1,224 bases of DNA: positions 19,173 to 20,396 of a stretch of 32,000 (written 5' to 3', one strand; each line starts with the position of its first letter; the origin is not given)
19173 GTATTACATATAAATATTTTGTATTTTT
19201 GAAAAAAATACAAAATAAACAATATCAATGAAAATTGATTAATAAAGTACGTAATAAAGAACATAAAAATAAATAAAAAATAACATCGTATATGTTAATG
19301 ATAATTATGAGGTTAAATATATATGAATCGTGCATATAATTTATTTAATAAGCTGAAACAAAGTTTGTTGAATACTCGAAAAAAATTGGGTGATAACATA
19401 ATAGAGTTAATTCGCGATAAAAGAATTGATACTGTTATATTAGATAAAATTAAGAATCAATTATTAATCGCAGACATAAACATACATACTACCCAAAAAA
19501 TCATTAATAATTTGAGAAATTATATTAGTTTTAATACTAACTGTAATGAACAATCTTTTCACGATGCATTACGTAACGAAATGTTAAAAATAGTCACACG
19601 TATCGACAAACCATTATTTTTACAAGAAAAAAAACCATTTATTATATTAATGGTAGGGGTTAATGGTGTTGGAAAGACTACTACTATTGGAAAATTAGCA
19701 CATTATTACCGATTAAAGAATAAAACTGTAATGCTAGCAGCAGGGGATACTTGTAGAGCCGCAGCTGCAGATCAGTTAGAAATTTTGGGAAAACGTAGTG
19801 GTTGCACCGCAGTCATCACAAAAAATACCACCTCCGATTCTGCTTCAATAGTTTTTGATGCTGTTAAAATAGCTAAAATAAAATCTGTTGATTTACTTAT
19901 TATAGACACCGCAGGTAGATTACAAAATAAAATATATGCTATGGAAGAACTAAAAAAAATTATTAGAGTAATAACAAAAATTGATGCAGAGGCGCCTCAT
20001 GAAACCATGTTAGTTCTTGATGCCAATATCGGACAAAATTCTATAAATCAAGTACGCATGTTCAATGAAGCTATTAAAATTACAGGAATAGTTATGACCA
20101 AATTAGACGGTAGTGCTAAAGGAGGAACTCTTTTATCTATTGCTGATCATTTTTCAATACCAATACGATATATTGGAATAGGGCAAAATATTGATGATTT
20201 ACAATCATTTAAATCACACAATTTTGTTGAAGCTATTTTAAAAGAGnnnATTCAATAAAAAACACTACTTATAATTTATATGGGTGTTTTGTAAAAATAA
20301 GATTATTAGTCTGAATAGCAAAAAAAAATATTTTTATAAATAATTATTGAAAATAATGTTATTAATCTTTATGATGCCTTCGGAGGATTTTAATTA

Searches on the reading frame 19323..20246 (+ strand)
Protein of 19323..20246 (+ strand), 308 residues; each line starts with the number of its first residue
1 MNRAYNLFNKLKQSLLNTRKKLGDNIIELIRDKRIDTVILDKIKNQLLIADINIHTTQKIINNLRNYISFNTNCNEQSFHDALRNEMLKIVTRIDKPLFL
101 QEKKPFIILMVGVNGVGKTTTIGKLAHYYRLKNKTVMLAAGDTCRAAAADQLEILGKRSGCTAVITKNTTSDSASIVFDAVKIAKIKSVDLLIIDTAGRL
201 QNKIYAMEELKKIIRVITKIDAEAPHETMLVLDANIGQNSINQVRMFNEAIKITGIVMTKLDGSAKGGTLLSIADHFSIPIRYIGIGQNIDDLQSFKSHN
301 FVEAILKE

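Call 7: find_related_loci(query=window:19323-20246:+, collection=genome_contigs, flank=3000)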
Query window:19323-20246:+ (308 aa) in genome_contigs; peptide patterns used: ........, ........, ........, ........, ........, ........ (x = any residue, [..] = any of these).
297 stretches matched a pattern; 28 encode a relative of the query (tblastn E <= 1e-3); 28 distinct loci.
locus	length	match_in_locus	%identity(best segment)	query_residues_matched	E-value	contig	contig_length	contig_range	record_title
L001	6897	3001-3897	45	6-305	5e-86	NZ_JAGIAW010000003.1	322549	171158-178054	MAG: Devosia sp. isolate BIN32 scaffold3_cov0, whole genome shotgun sequence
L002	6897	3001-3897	45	6-305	5e-86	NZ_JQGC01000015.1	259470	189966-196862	Devosia riboflavina strain IFO13584 contig15, whole genome shotgun sequence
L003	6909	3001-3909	44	2-305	2e-85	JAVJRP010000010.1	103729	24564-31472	MAG: Devosia sp. isolate D1-CHI-27 k141_32598, whole genome shotgun sequence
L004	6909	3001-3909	44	2-305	2e-85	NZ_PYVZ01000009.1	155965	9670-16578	Devosia indica strain IO390501 scaffold9, whole genome shotgun sequence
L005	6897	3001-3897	45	6-305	2e-85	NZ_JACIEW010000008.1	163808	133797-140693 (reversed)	Devosia subaequoris strain DSM 23447 Ga0373328_08, whole genome shotgun sequence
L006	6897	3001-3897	44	6-305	4e-85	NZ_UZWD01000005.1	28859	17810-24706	Devosia equisanguinis strain CIP 111628, whole genome shotgun sequence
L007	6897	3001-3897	44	6-305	5e-85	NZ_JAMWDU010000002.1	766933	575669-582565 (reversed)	Devosia ureilytica strain XJ19-45 Scaffold2, whole genome shotgun sequence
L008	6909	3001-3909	44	2-305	5e-85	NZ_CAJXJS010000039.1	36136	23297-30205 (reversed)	MAG: uncultured Devosia sp. isolate SRR6201692_bin.23_MetaBAT_v2.12.1_MAG, whole genome shotgun sequence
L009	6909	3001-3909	44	2-305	6e-85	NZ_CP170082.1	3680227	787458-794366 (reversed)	Devosia sp. Naph2 chromosome, complete genome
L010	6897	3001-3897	44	6-305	5e-85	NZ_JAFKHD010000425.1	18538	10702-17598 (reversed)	MAG: Devosia sp. isolate SCN18_25_8_15_R2_B_62_9 SCN18_25_8_15_R2_B_scaffold_2521, whole genome shotgun sequence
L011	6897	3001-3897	44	6-305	2e-84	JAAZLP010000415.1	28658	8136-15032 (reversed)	MAG: Phyllobacteriaceae bacterium isolate AS23ysBPME_229 263064_AS23, whole genome shotgun sequence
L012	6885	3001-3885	45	6-301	7e-81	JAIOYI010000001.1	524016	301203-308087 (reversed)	MAG: Emcibacter sp. isolate Tobar13m-G8 Tobar13m-C3, whole genome shotgun sequence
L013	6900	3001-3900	46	6-306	5e-80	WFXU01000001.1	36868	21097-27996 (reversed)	MAG: Hyphomicrobiales bacterium isolate S141_66 k151_105341, whole genome shotgun sequence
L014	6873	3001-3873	43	6-308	7e-78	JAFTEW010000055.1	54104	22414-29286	MAG: Alphaproteobacteria bacterium isolate RGIG3755 Roe_deer_Abomasum-1__c278969, whole genome shotgun sequence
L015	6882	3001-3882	42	2-308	4e-74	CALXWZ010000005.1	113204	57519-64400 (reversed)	MAG: uncultured Alphaproteobacteria bacterium isolate BRZ_CI__bin89 genome assembly, contig: BRZ_CI__NODE_257_length_113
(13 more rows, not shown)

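Call 9: find_homologous_proteins(query=window:19323-20246:+, max_evalue=1e-40)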
Query window:19323-20246:+ (308 aa): 8000 proteins with E <= 1e-40 among 8000 candidates; the best 120 are listed.
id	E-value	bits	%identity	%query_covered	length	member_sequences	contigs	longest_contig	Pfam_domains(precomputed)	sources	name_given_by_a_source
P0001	4.0e-192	655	100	100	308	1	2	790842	PF02881.25,PF13604.13,PF00448.29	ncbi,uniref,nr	ncbi:signal recognition particle-docking protein FtsY [Blochmannia endosymbiont of Camponotus modoc]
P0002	6.4e-189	644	99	100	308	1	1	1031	PF02881.25,PF13604.13,PF00448.29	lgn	-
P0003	6.4e-188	641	98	100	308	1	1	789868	PF02881.25,PF13604.13,PF00448.29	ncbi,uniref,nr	ncbi:signal recognition particle-docking protein FtsY [Blochmannia endosymbiont of Camponotus modoc]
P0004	3.2e-187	639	97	100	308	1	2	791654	PF02881.25,PF13604.13,PF00448.29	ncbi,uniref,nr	ncbi:cell division protein [Candidatus Blochmanniella pennsylvanica str. BPEN]|uniref:Signal recogni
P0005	5.5e-186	635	97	100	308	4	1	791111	PF02881.25,PF13604.13,PF00448.29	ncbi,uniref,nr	ncbi:signal recognition particle-docking protein FtsY [Candidatus Blochmanniella camponoti]|uniref:s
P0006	3.6e-185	632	96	100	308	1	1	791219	PF02881.25,PF13604.13,PF00448.29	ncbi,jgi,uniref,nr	ncbi:cell division protein ftsY [Candidatus Blochmanniella chromaiodes str. 640]|uniref:Signal recog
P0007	1.4e-182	623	95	100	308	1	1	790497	PF02881.25,PF13604.13,PF00448.29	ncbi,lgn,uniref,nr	ncbi:signal recognition particle-docking protein FtsY [Blochmannia endosymbiont of Camponotus sp.]|u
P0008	3.4e-171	586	88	100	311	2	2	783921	PF02881.25,PF13604.13,PF13401.13,PF00448.29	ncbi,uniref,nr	ncbi:signal recognition particle-docking protein FtsY [Blochmannia endosymbiont of Camponotus sp. C-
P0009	1.3e-152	525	79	100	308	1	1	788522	PF02881.25,PF13604.13,PF13401.13,PF00448.29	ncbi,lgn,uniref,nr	ncbi:signal recognition particle-docking protein FtsY [Blochmannia endosymbiont of Camponotus nippon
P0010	2.3e-151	521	78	100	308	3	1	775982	PF02881.25,PF00448.29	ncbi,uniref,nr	ncbi:signal recognition particle-docking protein FtsY [Candidatus Blochmannia vicinus (nom. nud.)]|u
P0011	2.3e-149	514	77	100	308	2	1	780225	PF02881.25,PF00448.29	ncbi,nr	ncbi:MAG: signal recognition particle-docking protein FtsY [Candidatus Blochmannia vicinus]|nr:MAG: 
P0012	6.7e-146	503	77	100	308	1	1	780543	PF02881.25,PF00448.29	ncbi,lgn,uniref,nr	ncbi:signal recognition particle-docking protein FtsY [Blochmannia endosymbiont of Camponotus sp.]|u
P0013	7.0e-146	503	77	100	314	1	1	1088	PF02881.25,PF00448.29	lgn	-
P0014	4.3e-145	500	77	100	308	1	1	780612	PF02881.25,PF00448.29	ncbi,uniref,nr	ncbi:signal recognition particle-docking protein FtsY [Blochmannia endosymbiont of Camponotus sp.]|u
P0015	4.5e-145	500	77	100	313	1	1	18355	PF02881.25,PF00448.29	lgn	-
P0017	2.7e-126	439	67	100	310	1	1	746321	PF02881.25,PF13604.13,PF00448.29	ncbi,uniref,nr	ncbi:signal recognition particle-docking protein FtsY [Candidatus Blochmannia ocreatus (nom. nud.)]|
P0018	3.6e-124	432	68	99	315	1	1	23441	PF02881.25,PF13604.13,PF00448.29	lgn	-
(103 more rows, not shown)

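Call 11: find_encoding_contigs(protein=P0004, flank=3000, max_places=2)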
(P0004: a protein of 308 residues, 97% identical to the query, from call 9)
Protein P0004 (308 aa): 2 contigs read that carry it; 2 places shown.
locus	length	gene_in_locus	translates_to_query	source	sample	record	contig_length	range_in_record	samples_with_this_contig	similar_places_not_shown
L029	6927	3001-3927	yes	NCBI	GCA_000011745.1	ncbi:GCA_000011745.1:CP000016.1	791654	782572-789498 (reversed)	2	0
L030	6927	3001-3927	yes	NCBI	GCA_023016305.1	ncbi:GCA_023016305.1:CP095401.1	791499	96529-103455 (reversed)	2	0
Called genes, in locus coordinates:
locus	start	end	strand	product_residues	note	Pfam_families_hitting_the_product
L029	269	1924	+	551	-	PF00342:PGI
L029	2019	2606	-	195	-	PF03602:Cons_hypoth95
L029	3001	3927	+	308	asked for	PF02881:SRP54_N (weak), PF00448:SRP54, PF13604:AAA_30 (weak)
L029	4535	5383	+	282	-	PF04542:Sigma70_r2, PF04545:Sigma70_r4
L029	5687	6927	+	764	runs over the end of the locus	PF08267:Meth_synt_1, PF01717:Meth_synt_2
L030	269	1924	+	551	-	PF00342:PGI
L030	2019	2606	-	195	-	PF03602:Cons_hypoth95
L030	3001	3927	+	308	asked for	PF02881:SRP54_N (weak), PF00448:SRP54, PF13604:AAA_30 (weak)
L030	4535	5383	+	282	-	PF04542:Sigma70_r2, PF04545:Sigma70_r4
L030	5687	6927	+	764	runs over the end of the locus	PF08267:Meth_synt_1, PF01717:Meth_synt_2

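Call 12: find_encoding_contigs(protein=P0003, flank=3000, max_places=2)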
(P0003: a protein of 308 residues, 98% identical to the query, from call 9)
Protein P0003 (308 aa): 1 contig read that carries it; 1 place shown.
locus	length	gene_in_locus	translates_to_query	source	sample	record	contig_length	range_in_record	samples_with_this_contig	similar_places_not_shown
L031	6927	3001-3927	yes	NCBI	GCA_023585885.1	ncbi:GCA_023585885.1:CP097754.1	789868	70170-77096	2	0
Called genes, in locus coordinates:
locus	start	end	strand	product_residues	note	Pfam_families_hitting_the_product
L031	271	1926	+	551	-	PF00342:PGI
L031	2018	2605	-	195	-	PF03602:Cons_hypoth95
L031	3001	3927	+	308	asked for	PF02881:SRP54_N (weak), PF00448:SRP54, PF13604:AAA_30 (weak)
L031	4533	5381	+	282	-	PF04542:Sigma70_r2, PF04545:Sigma70_r4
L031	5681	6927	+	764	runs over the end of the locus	PF08267:Meth_synt_1, PF01717:Meth_synt_2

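Call 13: find_encoding_contigs(protein=P0006, flank=3000, max_places=2)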
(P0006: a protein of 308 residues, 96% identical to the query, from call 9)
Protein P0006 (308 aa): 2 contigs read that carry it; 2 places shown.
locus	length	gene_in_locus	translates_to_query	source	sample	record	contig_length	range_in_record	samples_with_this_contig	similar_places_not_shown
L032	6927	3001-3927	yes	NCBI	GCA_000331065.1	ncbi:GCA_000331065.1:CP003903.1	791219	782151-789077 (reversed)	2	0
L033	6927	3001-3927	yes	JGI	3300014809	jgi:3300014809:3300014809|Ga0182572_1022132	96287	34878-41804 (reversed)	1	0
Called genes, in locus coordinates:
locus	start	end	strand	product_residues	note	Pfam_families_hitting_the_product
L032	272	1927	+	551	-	PF00342:PGI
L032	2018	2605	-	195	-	PF03602:Cons_hypoth95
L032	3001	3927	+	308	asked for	PF02881:SRP54_N (weak), PF00448:SRP54, PF13604:AAA_30 (weak)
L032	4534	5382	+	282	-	PF04542:Sigma70_r2, PF04545:Sigma70_r4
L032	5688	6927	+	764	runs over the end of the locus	PF08267:Meth_synt_1, PF01717:Meth_synt_2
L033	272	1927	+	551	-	PF00342:PGI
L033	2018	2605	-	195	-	PF03602:Cons_hypoth95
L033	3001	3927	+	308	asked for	PF02881:SRP54_N (weak), PF00448:SRP54, PF13604:AAA_30 (weak)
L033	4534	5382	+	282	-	PF04542:Sigma70_r2, PF04545:Sigma70_r4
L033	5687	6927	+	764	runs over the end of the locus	PF08267:Meth_synt_1, PF01717:Meth_synt_2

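Call 14: find_encoding_contigs(protein=P0005, flank=3000, max_places=1)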
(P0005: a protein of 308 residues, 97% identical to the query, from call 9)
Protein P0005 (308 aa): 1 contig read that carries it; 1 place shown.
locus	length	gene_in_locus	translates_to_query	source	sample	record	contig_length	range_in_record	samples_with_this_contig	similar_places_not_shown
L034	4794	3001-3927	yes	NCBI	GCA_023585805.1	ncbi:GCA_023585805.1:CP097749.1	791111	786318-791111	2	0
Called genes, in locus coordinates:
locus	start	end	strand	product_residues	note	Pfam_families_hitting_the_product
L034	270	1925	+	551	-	PF00342:PGI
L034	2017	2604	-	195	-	PF03602:Cons_hypoth95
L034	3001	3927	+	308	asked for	PF02881:SRP54_N (weak), PF00448:SRP54, PF13604:AAA_30 (weak)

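Call 15: find_encoding_contigs(protein=P0007, flank=3000, max_places=1)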
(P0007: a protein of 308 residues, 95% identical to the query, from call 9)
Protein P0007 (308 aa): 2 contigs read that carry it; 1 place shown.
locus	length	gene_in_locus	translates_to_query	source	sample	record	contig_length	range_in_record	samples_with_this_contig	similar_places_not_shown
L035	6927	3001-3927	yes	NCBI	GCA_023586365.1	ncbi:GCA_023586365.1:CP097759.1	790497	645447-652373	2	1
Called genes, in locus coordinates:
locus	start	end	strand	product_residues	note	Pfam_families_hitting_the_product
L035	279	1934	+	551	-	PF00342:PGI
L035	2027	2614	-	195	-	PF03602:Cons_hypoth95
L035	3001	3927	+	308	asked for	PF02881:SRP54_N (weak), PF00448:SRP54, PF13604:AAA_30 (weak)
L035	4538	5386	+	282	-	PF04542:Sigma70_r2, PF04545:Sigma70_r4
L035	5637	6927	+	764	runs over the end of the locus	PF08267:Meth_synt_1, PF01717:Meth_synt_2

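Call 16: find_encoding_contigs(protein=P0008, flank=3000, max_places=1)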
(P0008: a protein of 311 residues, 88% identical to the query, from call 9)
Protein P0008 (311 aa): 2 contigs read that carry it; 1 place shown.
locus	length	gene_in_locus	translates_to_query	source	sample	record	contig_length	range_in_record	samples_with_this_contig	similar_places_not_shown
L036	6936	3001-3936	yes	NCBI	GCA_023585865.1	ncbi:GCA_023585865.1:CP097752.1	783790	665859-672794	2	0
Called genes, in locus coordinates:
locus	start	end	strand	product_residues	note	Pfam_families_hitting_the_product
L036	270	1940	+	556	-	PF00342:PGI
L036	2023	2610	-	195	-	PF03602:Cons_hypoth95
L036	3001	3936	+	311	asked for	PF13401:AAA_22 (faint), PF02881:SRP54_N, PF00448:SRP54, PF13604:AAA_30 (weak)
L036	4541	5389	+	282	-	PF04542:Sigma70_r2, PF04545:Sigma70_r4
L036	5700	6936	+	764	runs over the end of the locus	PF08267:Meth_synt_1, PF01717:Meth_synt_2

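Call 17: find_encoding_contigs(protein=P0009, flank=3000, max_places=1)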
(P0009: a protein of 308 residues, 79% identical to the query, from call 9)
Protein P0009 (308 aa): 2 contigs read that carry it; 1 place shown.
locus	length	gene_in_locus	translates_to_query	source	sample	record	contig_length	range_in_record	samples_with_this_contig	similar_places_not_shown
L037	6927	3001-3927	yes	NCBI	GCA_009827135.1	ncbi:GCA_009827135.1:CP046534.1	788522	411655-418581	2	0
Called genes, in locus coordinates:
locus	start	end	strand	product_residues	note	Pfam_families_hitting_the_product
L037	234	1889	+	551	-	PF00342:PGI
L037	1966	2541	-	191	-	PF03602:Cons_hypoth95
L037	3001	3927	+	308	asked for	PF13401:AAA_22 (faint), PF02881:SRP54_N, PF00448:SRP54, PF13604:AAA_30 (weak)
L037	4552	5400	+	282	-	PF04542:Sigma70_r2, PF04545:Sigma70_r4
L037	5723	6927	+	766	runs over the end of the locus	PF08267:Meth_synt_1, PF01717:Meth_synt_2, PF08267:Meth_synt_1 (weak)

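Call 18: find_encoding_contigs(protein=P0010, flank=3000, max_places=1)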
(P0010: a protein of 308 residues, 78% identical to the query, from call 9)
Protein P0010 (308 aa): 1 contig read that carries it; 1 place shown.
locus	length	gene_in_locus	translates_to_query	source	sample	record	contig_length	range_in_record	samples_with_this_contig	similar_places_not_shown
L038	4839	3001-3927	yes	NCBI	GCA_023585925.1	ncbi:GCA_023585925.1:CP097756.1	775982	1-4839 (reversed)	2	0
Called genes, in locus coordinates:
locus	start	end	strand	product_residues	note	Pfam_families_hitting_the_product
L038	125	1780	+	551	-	PF00342:PGI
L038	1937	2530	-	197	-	PF03602:Cons_hypoth95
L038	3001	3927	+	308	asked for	PF02881:SRP54_N (weak), PF00448:SRP54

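Call 19: find_encoding_contigs(protein=P0012, flank=3000, max_places=1)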
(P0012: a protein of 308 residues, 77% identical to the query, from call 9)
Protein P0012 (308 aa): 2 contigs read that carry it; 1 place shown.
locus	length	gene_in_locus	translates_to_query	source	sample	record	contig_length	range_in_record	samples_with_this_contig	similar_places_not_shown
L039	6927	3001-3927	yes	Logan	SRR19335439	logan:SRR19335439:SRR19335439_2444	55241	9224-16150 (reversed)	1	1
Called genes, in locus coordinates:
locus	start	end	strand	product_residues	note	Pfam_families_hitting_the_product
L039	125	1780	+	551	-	PF00342:PGI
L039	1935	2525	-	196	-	PF03602:Cons_hypoth95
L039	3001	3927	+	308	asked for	PF02881:SRP54_N (weak), PF00448:SRP54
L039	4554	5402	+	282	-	PF04542:Sigma70_r2, PF04545:Sigma70_r4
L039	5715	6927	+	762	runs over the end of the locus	PF08267:Meth_synt_1, PF01717:Meth_synt_2, PF08267:Meth_synt_1 (weak)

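Call 20: find_encoding_contigs(protein=P0017, flank=3000, max_places=1)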
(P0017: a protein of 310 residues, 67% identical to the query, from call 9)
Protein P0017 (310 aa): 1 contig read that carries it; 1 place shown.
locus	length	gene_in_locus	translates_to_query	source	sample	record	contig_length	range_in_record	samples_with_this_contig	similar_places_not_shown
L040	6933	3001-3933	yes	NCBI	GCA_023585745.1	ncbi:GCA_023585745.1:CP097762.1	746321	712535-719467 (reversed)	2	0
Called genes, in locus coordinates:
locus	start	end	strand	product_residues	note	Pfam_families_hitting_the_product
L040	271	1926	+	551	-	PF00342:PGI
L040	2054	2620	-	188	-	PF03602:Cons_hypoth95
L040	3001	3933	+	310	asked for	PF02881:SRP54_N, PF00448:SRP54, PF13604:AAA_30 (weak)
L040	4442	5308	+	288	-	PF00140:Sigma70_r1_2 (faint), PF04542:Sigma70_r2, PF04545:Sigma70_r4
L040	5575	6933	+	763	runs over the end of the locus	PF08267:Meth_synt_1, PF01717:Meth_synt_2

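Call 21: find_encoding_contigs(protein=P0018, flank=3000, max_places=1)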
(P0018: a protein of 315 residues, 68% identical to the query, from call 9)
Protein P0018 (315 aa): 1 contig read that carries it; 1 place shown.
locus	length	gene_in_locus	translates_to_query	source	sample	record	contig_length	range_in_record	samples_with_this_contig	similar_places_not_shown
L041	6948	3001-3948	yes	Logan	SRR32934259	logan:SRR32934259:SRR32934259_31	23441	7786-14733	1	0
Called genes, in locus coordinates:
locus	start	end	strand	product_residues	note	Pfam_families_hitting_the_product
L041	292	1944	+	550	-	PF00342:PGI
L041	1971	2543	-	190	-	PF03602:Cons_hypoth95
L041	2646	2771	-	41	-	-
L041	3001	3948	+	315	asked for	PF02881:SRP54_N (weak), PF00448:SRP54, PF13604:AAA_30 (weak)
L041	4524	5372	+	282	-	PF04542:Sigma70_r2, PF04545:Sigma70_r4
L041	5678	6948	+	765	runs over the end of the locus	PF08267:Meth_synt_1, PF01717:Meth_synt_2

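Call 49: find_encoding_contigs(protein=P0008, flank=10000, max_places=2)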
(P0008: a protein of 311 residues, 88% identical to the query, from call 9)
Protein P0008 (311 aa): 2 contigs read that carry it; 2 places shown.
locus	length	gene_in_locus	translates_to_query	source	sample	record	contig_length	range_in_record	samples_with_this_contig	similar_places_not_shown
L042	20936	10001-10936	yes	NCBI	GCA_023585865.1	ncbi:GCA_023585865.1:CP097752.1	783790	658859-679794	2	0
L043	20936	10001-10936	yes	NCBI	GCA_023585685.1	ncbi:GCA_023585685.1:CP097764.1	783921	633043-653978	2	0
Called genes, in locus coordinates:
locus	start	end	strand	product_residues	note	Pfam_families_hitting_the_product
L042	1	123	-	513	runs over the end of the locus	PF02874:ATP-synt_ab_N, PF00006:ATP-synt_ab, PF00306:ATP-synt_ab_C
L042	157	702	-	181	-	PF00213:OSCP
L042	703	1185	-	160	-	PF00430:ATP-synt_B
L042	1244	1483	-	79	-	PF00137:ATP-synt_C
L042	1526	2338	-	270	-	PF00119:ATP-synt_A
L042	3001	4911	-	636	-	PF01134:GIDA, PF12831:FAD_oxidored (weak), PF21680:GIDA_C_1st, PF13932:SAM_GIDA_C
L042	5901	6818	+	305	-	PF04204:HTS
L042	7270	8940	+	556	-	PF00342:PGI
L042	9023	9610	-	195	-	PF03602:Cons_hypoth95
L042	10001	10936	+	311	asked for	PF13401:AAA_22 (faint), PF02881:SRP54_N, PF00448:SRP54, PF13604:AAA_30 (weak)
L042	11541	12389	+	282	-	PF04542:Sigma70_r2, PF04545:Sigma70_r4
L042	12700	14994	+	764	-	PF08267:Meth_synt_1, PF01717:Meth_synt_2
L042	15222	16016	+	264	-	PF01048:PNP_UDP_1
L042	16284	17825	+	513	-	PF02646:RmuC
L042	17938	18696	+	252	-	PF01209:Ubie_methyltran, PF13489:Methyltransf_23, PF13847:Methyltransf_31, PF08241:Methyltransf_11, PF08242:Methyltransf_12, PF13649:Methyltransf_25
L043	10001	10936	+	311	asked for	PF13401:AAA_22 (faint), PF02881:SRP54_N, PF00448:SRP54, PF13604:AAA_30 (weak)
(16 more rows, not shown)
